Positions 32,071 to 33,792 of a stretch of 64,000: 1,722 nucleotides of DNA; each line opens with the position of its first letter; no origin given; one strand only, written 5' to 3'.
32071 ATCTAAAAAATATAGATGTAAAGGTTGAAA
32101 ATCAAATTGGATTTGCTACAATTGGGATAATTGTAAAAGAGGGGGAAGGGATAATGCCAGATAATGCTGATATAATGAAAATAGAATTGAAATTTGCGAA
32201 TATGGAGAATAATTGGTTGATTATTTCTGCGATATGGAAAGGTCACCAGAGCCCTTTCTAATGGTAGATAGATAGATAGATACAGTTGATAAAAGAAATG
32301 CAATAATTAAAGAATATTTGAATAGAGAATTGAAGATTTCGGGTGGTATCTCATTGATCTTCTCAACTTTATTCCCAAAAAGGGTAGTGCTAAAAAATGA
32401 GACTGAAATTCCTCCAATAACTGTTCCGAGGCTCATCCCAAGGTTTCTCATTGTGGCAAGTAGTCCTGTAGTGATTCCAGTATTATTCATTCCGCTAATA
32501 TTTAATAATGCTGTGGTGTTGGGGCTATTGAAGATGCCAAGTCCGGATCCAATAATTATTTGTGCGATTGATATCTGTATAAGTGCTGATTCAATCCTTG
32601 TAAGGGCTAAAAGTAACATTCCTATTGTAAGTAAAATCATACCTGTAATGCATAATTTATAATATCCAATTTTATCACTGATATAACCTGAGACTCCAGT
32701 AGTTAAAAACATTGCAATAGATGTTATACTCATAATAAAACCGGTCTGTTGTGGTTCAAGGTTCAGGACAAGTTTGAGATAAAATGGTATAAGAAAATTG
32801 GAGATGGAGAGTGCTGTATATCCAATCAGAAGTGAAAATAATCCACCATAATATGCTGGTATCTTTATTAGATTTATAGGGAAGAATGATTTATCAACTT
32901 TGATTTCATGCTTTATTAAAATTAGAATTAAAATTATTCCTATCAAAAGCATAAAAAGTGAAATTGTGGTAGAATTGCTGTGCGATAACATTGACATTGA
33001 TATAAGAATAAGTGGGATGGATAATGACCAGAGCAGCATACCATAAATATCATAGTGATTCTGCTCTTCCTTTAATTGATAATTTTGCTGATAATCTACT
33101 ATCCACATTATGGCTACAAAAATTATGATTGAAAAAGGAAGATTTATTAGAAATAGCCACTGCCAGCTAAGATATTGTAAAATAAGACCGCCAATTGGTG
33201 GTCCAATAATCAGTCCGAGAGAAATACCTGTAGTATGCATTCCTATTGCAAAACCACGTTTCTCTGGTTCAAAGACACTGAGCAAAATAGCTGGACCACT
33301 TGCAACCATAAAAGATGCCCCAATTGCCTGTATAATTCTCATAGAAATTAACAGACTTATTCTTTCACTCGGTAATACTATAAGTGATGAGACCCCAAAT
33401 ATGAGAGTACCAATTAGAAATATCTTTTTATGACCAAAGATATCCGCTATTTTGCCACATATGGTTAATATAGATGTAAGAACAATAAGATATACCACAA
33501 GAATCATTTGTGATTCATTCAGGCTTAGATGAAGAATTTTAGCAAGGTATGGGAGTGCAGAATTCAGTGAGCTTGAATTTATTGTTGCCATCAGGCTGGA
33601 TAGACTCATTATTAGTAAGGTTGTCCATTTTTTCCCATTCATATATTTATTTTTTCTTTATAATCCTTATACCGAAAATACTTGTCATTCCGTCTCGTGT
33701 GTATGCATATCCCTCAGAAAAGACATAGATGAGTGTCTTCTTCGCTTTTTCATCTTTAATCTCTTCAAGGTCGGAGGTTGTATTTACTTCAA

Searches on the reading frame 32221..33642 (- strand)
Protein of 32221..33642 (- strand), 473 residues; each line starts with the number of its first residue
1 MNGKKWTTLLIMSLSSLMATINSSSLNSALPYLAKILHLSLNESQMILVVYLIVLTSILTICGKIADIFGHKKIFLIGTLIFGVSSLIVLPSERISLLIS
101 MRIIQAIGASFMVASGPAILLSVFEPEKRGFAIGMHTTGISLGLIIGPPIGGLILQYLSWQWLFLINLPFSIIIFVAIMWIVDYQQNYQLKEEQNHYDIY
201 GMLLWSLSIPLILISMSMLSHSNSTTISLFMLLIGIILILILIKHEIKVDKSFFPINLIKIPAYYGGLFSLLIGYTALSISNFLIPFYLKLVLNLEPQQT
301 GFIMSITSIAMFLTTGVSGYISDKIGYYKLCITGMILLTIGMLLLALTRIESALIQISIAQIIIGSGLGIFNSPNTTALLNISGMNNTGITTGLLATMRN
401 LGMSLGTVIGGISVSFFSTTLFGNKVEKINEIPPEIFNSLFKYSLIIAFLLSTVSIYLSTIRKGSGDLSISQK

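Call 37: search_protein_families(library=pfam, proteins=[window:32221-33642:-], max_evalue=0.001)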
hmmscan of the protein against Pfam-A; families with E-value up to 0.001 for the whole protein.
window:32221-33642:- (473 aa): 5 families
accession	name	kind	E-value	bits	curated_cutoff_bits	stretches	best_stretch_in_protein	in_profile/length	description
PF07690.21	MFS_1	-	1.1e-65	222.2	33.4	2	13-407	2-347/347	Major Facilitator Superfamily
PF00083.30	Sugar_tr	-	4.8e-14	52.5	22.3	2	43-181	45-191/452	Sugar (and other) transporter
PF13347.12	MFS_2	-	2.3e-08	33.5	27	1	268-449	230-413/427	MFS/sugar transport protein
PF05977.19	MFS_3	-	6.1e-06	25.4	27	1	53-202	58-210/524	Transmembrane secretion effector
PF03209.21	PUCC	-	0.00035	20.2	21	1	268-418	213-364/401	PUCC protein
